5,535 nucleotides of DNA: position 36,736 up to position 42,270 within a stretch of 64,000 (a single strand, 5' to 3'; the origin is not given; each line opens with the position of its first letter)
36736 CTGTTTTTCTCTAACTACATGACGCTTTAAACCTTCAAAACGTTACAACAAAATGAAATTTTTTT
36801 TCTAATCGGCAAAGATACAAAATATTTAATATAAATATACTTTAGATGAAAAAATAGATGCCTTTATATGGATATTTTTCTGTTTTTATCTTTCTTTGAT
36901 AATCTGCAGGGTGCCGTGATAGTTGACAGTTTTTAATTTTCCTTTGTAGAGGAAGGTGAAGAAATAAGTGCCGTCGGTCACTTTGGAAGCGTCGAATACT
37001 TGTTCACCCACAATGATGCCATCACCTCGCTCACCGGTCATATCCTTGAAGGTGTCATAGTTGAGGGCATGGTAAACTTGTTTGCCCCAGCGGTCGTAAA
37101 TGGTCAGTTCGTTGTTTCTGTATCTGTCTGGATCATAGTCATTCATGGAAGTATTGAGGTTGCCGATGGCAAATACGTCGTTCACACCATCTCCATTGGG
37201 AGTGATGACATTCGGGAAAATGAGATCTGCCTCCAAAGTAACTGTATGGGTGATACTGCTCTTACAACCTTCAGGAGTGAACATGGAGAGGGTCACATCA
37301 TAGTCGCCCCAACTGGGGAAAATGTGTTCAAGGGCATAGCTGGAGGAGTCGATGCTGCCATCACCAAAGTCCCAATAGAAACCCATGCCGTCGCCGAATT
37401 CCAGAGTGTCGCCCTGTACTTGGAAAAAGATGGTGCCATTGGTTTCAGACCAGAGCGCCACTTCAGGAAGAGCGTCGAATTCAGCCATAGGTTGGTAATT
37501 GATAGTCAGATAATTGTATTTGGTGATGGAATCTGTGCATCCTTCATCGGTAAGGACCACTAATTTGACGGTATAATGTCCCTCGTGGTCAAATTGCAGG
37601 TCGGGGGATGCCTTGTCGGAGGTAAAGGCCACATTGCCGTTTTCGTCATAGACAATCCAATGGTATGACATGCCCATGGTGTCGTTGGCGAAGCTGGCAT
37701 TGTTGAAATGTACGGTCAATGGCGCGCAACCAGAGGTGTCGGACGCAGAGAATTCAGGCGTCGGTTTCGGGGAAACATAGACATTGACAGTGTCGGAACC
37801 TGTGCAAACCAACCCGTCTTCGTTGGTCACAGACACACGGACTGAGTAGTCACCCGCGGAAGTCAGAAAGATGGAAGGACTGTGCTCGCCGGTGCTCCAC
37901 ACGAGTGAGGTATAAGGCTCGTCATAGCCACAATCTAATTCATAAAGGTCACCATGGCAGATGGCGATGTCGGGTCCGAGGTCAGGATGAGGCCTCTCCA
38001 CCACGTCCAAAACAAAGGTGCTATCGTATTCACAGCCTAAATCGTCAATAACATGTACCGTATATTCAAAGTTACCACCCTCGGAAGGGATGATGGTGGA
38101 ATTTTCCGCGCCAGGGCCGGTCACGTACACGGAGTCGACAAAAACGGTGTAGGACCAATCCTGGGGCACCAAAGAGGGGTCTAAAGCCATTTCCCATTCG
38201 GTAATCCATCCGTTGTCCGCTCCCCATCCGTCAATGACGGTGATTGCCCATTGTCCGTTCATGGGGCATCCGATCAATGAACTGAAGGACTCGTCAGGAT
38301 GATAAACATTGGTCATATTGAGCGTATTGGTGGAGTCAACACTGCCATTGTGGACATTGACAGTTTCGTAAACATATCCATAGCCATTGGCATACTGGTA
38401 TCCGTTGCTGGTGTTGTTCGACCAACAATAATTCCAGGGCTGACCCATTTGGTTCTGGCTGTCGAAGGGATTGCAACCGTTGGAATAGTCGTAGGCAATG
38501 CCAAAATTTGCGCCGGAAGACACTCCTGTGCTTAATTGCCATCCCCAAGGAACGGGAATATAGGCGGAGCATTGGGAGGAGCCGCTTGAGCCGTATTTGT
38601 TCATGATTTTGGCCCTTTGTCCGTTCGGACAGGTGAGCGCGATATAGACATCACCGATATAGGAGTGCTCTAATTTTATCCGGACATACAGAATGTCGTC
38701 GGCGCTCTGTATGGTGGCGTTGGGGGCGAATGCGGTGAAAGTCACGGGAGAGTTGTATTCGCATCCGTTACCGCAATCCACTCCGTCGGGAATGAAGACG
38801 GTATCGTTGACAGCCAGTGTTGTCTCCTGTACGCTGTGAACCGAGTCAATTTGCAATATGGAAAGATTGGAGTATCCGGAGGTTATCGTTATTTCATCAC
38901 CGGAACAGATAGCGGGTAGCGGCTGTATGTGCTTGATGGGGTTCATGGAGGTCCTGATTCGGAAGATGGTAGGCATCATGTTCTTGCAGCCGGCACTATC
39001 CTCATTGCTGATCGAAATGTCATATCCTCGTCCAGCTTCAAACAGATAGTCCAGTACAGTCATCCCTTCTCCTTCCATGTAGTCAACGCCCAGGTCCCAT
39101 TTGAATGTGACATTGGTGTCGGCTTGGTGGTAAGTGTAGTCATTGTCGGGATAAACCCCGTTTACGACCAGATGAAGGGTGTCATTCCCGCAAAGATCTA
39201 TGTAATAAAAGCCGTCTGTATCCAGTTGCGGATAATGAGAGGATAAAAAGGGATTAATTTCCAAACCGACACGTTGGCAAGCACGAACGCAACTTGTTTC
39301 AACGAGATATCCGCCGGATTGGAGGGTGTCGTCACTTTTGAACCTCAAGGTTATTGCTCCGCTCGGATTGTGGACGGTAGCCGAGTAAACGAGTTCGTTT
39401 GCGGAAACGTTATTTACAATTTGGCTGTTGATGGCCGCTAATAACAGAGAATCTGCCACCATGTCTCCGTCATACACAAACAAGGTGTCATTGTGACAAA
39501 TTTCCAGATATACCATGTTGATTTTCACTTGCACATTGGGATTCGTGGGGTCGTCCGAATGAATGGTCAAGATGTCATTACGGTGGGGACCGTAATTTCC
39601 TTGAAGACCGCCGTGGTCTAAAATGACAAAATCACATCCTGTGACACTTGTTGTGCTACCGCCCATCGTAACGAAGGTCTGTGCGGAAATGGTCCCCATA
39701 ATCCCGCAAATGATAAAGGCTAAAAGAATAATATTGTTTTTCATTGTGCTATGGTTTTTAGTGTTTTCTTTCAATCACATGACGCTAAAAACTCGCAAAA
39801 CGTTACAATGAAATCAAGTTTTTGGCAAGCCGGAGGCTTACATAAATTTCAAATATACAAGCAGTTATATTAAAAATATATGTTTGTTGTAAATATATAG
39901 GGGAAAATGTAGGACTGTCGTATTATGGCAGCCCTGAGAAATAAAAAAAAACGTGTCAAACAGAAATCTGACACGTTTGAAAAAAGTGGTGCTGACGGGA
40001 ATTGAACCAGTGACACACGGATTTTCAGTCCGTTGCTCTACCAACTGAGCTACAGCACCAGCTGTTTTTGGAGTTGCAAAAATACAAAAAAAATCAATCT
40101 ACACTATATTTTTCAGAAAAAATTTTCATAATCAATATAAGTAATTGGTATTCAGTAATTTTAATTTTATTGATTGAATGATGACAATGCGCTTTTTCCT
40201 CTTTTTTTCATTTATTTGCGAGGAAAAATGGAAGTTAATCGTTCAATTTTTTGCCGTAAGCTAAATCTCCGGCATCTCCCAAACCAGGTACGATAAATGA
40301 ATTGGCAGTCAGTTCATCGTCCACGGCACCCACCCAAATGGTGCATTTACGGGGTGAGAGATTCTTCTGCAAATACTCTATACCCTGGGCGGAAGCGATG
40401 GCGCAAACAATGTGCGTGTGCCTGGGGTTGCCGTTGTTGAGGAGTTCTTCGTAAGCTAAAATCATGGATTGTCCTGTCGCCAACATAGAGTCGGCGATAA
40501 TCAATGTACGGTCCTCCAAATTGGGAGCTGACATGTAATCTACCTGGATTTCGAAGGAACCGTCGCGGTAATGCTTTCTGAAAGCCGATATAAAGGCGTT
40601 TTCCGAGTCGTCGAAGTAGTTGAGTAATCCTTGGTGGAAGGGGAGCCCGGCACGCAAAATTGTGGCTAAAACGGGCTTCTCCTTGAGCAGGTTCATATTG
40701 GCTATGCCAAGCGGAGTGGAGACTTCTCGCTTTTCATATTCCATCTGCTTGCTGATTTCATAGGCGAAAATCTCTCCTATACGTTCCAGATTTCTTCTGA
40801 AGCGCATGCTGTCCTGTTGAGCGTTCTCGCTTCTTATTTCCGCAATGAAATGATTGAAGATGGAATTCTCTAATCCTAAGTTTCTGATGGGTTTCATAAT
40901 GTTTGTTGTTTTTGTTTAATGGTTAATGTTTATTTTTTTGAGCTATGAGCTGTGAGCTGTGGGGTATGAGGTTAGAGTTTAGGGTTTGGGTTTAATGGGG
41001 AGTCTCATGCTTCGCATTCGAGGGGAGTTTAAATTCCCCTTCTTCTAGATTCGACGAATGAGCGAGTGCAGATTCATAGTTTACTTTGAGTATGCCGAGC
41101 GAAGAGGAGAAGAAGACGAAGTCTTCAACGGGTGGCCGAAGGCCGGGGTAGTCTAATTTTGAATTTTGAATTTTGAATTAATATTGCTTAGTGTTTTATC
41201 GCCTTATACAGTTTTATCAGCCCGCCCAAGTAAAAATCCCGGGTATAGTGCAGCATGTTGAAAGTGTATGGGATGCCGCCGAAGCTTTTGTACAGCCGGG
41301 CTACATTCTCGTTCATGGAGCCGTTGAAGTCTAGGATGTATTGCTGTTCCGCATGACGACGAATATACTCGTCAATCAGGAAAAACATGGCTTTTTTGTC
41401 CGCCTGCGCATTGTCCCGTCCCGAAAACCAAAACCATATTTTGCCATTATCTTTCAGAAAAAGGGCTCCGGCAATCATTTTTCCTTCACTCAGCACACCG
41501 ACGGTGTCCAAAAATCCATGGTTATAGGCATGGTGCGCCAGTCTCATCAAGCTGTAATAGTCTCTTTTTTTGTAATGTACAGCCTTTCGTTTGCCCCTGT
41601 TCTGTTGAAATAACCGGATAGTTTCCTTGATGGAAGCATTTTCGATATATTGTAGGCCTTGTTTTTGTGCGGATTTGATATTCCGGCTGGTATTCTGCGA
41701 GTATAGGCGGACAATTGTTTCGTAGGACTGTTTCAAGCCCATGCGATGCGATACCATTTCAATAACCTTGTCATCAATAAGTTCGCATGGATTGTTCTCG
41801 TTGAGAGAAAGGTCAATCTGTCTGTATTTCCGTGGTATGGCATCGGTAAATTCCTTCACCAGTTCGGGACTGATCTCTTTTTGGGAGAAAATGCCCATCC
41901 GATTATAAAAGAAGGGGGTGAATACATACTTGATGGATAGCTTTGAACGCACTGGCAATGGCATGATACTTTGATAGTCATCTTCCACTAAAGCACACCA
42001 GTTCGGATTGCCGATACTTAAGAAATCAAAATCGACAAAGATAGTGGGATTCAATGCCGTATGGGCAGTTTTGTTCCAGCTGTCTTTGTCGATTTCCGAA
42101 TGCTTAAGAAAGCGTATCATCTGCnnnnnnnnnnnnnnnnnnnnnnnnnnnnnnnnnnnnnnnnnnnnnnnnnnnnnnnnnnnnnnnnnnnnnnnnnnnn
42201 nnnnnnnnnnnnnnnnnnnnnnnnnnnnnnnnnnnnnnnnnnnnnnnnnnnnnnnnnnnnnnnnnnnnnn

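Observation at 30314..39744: Three tandem ~950-aa paralogs with T9SS type-B sorting domains, mosaic divergence and no porP/sprF-like partner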

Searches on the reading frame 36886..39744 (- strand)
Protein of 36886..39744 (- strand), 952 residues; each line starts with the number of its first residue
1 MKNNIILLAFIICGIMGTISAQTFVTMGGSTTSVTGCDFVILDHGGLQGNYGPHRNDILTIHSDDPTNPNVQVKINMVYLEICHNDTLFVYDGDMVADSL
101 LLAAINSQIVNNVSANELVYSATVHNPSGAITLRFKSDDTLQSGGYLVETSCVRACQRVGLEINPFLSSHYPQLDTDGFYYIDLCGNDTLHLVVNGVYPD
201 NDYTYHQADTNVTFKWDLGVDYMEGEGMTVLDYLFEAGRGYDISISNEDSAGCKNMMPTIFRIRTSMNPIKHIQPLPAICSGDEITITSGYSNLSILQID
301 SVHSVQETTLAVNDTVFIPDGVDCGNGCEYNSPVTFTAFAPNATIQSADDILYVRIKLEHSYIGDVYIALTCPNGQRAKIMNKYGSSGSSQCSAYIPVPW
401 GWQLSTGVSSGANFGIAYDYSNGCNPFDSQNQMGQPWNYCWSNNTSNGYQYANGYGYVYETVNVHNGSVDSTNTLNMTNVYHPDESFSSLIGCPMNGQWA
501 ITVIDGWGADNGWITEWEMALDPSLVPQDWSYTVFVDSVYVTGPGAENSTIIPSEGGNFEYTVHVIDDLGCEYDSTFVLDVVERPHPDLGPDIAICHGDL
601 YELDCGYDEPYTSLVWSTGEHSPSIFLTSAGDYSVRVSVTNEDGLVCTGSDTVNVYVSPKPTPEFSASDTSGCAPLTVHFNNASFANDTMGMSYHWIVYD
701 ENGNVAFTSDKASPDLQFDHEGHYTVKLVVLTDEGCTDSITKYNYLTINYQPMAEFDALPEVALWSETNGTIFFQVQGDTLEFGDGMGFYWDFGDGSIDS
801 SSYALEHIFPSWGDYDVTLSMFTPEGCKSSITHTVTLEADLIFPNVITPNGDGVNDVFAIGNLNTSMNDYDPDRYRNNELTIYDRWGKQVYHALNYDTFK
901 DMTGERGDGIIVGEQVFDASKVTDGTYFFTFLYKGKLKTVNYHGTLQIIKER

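Call 4: search_protein_families(library=pfam, proteins=[window:36886-39744:-], max_evalue=0.1)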
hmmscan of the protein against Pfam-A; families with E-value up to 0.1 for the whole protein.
window:36886-39744:- (952 aa): 7 families
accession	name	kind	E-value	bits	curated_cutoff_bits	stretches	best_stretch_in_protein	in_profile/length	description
PF18911.6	PKD_4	-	4.7e-21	75.1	27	2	771-837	19-83/85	PKD domain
PF13585.12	CHU_C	-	1.9e-17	63.6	27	1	842-947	2-85/86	CHU_C Type IX secretion signal domain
PF00801.26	PKD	-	1e-14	54.7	23.5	1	767-834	12-78/80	PKD domain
PF01483.27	P_proprotein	-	2.4e-09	37.6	21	1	354-386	6-38/86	Proprotein convertase P-domain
PF08329.16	ChitinaseA_N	-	9.7e-06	25.7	21.2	0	625-658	77-108/133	Chitinase A, N-terminal domain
PF22352.2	K319L-like_PKD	-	0.00059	20.2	27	0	688-739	25-77/84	K319L-like, PKD domain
PF18981.6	InlK_D3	-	0.007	16.9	25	0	624-648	43-67/75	Internalin K domain (D3/D4)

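Call 5: search_protein_families(library=ncbifam, proteins=[window:36886-39744:-], max_evalue=0.1)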
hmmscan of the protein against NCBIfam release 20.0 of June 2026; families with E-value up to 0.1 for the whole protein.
window:36886-39744:- (952 aa): 4 families
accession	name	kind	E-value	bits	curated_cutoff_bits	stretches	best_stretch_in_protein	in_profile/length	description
TIGR04131.1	Bac_Flav_CTERM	domain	1.9e-06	27.9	35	1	843-893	3-44/85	T9SS type B sorting domain-containing protein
NF033932.1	LapB_rpt_80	domain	0.024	14.9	45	0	631-669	1-38/83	LapB repeat-containing protein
NF008628.0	PRK11616.1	equivalog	0.036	14.3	91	0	26-72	10-55/110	hypothetical protein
TIGR02331.1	rib_alpha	repeat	0.057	13.7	35.25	0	627-660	38-67/80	Rib/alpha/Esp repeat surface protein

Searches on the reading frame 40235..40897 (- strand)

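Call 7: search_protein_families(library=pfam, proteins=[window:40235-40897:-], max_evalue=0.001)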
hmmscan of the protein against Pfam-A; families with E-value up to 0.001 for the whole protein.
window:40235-40897:- (220 aa): 3 families
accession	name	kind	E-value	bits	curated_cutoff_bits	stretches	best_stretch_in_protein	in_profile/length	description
PF14681.12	UPRTase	-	5.8e-36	124.4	27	1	12-215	5-205/206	Uracil phosphoribosyltransferase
PF00156.33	Pribosyltran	-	9.7e-12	44.9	26.3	1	67-176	23-133/158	Phosphoribosyl transferase domain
PF24390.1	PRTase-CE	-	4.3e-05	24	27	1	97-187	75-167/253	PRTase-CE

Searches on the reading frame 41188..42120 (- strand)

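Call 7: search_protein_families(library=pfam, proteins=[window:41188-42120:-], max_evalue=0.001)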
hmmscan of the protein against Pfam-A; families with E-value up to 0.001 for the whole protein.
window:41188-42120:- (310 aa): 1 family
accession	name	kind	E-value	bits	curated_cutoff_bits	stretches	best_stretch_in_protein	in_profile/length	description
PF13480.13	Acetyltransf_6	-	4.6e-07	30.5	22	1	143-265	6-134/143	Acetyltransferase (GNAT) domain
